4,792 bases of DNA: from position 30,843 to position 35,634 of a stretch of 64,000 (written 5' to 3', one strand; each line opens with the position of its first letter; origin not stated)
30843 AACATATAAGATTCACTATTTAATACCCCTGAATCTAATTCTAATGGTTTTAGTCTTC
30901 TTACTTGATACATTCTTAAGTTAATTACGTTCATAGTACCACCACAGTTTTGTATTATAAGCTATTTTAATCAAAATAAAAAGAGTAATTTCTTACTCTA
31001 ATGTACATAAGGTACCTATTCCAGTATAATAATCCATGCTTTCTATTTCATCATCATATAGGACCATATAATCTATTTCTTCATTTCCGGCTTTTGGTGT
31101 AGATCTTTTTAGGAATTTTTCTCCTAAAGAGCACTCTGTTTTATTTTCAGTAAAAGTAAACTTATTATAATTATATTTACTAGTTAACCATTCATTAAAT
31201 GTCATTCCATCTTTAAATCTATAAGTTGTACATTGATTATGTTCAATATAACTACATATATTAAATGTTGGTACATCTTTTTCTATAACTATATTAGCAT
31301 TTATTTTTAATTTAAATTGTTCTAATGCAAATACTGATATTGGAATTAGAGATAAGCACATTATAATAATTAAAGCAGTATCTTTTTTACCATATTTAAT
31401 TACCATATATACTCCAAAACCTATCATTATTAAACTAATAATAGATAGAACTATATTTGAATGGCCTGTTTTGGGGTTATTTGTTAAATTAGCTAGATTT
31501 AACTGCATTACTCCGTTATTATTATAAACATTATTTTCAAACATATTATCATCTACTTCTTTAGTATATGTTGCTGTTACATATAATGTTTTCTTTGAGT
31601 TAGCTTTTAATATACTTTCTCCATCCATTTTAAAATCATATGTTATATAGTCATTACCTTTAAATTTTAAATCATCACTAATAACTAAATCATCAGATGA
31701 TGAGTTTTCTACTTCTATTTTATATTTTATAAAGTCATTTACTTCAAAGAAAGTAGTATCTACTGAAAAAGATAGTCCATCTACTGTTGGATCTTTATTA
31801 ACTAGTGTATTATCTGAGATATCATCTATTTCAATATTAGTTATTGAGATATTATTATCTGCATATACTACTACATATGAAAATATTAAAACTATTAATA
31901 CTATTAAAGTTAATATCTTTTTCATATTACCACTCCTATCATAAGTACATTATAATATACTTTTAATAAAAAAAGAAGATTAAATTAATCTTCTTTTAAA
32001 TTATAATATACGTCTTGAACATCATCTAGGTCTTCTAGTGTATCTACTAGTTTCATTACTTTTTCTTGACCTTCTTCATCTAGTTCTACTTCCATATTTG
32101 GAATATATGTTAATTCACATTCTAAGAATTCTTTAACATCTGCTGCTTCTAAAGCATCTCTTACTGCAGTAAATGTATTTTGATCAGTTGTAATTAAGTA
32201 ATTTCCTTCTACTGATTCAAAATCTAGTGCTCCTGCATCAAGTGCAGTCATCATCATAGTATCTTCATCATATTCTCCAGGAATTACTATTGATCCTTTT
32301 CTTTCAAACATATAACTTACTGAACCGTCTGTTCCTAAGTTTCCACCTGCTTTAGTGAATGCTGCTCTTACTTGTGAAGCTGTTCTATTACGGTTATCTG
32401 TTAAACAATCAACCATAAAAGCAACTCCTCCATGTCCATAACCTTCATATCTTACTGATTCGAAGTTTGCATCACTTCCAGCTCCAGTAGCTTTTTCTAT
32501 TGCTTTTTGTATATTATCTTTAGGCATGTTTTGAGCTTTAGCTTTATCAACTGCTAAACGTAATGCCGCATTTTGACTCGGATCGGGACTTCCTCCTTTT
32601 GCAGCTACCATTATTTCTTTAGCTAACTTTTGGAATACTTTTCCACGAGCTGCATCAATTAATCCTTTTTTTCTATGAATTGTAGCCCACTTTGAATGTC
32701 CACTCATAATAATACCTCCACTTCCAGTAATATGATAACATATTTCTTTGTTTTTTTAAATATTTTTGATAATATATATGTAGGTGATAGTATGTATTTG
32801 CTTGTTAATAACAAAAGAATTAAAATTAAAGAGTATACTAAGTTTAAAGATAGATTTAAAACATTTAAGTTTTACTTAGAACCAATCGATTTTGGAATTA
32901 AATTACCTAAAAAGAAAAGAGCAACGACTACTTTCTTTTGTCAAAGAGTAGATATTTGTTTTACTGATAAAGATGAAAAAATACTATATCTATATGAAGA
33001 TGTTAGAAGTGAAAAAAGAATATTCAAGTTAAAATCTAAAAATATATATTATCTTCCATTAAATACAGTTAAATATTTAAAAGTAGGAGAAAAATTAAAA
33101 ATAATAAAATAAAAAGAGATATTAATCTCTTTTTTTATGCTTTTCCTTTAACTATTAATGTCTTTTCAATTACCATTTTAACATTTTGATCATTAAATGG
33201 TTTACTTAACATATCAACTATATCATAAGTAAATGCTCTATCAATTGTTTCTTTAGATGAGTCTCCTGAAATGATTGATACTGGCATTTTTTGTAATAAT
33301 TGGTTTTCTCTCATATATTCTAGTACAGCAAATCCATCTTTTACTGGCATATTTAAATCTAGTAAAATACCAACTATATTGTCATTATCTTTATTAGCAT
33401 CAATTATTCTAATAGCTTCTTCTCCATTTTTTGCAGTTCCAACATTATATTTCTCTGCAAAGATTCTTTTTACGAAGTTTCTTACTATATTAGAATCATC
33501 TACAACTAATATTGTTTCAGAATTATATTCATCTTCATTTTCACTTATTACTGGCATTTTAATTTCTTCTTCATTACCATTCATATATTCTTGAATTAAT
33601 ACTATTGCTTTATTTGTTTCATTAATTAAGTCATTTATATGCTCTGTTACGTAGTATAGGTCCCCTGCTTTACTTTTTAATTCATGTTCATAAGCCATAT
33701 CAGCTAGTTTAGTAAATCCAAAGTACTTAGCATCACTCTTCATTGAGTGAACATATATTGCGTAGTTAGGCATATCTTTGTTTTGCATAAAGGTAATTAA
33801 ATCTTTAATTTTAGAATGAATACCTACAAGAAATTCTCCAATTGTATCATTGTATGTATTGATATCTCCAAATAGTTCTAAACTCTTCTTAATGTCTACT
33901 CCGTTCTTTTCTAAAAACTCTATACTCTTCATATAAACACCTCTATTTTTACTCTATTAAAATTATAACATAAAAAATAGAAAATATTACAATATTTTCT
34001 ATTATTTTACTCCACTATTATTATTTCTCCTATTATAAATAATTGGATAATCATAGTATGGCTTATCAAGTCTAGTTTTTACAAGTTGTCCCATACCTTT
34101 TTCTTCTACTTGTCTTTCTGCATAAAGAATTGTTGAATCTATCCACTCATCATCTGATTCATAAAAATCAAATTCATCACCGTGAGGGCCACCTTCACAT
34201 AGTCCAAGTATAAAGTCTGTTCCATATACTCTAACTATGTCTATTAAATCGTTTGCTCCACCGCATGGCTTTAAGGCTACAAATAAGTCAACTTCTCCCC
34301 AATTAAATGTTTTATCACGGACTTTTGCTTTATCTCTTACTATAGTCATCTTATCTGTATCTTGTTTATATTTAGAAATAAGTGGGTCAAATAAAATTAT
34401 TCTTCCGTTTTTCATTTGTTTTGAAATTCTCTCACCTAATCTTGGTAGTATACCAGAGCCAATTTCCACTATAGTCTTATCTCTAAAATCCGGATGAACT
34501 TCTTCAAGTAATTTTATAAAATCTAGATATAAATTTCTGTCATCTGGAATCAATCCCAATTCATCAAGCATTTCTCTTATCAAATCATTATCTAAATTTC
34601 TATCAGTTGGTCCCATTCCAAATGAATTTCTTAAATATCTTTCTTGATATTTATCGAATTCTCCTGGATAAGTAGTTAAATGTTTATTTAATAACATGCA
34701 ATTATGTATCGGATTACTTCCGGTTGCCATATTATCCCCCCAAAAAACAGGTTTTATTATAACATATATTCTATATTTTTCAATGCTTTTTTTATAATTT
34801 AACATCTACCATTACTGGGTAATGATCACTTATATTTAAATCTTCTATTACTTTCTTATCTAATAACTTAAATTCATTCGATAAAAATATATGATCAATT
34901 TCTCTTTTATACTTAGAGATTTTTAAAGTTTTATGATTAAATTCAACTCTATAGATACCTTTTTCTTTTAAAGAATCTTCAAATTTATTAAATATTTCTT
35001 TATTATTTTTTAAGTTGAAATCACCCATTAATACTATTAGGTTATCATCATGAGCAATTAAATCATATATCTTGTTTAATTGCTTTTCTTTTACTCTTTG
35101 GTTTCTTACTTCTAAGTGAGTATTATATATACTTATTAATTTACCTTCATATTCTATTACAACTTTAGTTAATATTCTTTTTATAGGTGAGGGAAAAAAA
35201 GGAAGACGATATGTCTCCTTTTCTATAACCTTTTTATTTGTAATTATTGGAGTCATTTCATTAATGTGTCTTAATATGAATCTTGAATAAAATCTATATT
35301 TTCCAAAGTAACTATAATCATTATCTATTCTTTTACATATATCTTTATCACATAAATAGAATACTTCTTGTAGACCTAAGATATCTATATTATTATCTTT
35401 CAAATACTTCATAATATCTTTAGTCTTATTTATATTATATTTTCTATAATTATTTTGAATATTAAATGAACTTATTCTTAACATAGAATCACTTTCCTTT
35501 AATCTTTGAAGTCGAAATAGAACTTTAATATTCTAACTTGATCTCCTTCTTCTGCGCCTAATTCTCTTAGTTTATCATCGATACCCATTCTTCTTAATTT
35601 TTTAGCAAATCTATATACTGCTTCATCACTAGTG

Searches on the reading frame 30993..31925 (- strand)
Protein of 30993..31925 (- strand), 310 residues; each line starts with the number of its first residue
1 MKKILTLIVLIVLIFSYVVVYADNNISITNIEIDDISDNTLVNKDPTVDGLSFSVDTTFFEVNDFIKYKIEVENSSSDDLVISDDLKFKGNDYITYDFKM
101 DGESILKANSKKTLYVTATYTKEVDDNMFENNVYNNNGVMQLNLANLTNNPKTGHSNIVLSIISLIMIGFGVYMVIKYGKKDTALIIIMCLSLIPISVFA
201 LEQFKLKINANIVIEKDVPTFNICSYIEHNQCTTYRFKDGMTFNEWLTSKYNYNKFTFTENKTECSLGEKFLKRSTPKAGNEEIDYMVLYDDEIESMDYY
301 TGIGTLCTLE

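Call 62: search_protein_families(library=pfam, proteins=[window:30993-31925:-], max_evalue=0.1)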
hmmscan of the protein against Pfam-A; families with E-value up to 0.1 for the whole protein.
window:30993-31925:- (310 aa): 2 families
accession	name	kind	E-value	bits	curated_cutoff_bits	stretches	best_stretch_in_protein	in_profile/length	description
PF04932.20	Wzy_C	-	0.023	14.9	31.7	0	162-213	19-71/149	O-Antigen ligase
PF00746.26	Gram_pos_anchor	-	0.077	13.4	20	0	151-177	10-37/43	LPXTG cell wall anchor motif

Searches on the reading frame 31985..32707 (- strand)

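Call 62: search_protein_families(library=pfam, proteins=[window:31985-32707:-], max_evalue=0.1)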
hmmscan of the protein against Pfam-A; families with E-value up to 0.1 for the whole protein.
window:31985-32707:- (240 aa): 2 families
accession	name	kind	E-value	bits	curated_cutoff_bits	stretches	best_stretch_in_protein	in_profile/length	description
PF01709.26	Transcrip_reg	-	3.8e-61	205.9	27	1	82-237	1-160/160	TACO1/YebC second and third domain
PF20772.2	TACO1_YebC_N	-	2.2e-30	105.4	36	1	5-75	1-72/73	TACO1/YebC protein N-terminal domain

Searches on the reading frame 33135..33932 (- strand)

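Call 62: search_protein_families(library=pfam, proteins=[window:33135-33932:-], max_evalue=0.1)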
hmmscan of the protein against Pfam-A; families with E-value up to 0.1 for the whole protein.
window:33135-33932:- (265 aa): 3 families
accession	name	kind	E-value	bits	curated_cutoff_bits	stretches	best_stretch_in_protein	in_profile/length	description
PF00072.30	Response_reg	-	4e-21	75.7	30.2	1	141-253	1-108/111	Response regulator receiver domain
PF20274.4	cREC_REC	-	0.0011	20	27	1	142-220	3-69/88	Cyclic-phosphate processing Receiver domain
PF01627.28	Hpt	-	0.0028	18.3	24.6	1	33-89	5-65/84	Hpt domain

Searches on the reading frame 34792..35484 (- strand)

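Call 62: search_protein_families(library=pfam, proteins=[window:34792-35484:-], max_evalue=0.1)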
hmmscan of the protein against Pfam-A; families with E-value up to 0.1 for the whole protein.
window:34792-35484:- (230 aa): 2 families
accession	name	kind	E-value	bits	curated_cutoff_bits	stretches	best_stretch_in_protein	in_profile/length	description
PF03372.29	Exo_endo_phos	-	5.8e-16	59.3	24.5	1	6-221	2-225/225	Endonuclease/Exonuclease/phosphatase family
PF14529.12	Exo_endo_phos_2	-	9.3e-06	25.9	27.4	1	116-224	3-116/117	Endonuclease-reverse transcriptase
